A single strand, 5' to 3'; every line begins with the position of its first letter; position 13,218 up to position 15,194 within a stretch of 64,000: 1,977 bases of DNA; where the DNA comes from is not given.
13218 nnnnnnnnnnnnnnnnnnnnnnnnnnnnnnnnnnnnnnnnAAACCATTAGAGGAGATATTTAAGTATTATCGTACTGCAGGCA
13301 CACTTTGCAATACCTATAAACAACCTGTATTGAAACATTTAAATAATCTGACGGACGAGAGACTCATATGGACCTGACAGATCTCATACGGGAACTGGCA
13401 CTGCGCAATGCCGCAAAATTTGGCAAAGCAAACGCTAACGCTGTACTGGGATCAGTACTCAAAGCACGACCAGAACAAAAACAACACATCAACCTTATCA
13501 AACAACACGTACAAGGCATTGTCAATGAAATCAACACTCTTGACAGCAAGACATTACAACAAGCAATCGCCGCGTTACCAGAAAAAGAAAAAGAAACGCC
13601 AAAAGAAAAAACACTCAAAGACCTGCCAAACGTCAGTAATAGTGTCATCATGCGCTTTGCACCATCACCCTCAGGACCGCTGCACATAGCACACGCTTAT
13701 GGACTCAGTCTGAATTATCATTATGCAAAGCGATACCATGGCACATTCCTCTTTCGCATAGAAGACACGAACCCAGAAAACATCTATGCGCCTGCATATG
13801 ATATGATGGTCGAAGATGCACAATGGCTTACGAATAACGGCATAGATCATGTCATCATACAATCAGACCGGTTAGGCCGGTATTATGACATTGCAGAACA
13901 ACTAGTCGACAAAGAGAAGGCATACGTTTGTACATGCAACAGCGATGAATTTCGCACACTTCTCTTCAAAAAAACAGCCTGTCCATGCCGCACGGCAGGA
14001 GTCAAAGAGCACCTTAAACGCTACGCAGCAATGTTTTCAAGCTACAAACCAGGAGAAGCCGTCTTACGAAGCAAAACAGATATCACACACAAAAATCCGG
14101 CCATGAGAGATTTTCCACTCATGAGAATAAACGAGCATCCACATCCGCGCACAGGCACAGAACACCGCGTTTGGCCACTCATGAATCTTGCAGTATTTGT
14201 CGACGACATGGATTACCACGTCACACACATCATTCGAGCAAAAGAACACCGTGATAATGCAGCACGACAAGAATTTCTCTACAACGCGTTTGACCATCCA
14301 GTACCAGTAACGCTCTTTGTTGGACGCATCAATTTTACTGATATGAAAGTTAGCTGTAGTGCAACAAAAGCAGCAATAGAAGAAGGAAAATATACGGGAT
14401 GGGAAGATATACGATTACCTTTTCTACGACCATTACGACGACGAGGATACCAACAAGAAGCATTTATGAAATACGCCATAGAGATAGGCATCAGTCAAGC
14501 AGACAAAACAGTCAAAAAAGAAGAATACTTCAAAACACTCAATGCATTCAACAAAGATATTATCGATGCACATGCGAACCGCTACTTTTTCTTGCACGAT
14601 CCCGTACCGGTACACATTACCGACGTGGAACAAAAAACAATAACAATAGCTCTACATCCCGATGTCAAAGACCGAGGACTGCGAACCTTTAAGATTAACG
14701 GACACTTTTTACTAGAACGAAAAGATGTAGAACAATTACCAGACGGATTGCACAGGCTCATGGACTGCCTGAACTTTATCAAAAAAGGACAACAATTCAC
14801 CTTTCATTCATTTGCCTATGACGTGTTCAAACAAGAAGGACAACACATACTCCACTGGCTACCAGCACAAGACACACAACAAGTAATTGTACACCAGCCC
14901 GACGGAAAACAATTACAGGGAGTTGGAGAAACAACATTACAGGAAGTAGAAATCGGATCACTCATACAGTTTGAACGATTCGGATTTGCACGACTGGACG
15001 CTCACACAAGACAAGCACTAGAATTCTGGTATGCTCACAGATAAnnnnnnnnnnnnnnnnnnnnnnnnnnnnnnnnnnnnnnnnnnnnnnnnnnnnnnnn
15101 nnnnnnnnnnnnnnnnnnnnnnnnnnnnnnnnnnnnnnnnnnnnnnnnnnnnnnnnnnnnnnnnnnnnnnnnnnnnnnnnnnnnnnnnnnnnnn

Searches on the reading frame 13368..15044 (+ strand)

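Call 14: search_protein_families(library=pfam, proteins=[window:13368-15044:+], max_evalue=0.00001)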
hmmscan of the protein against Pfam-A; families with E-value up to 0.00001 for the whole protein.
window:13368-15044:+ (558 aa): 3 families
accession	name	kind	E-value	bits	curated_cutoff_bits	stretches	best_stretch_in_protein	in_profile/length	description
PF00749.27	tRNA-synt_1c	-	3.3e-60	204.1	23.4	1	93-393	2-306/314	tRNA synthetases class I (E and Q), catalytic domain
PF03950.23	tRNA-synt_1c_C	-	4.6e-12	46.4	23.9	1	403-471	1-72/91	tRNA synthetases class I (E and Q), anti-codon binding domain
PF20974.2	tRNA-synt_1c_C2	-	1e-06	29.7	23.9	1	494-544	1-69/69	tRNA synthetases class I (E and Q), anti-codon binding domain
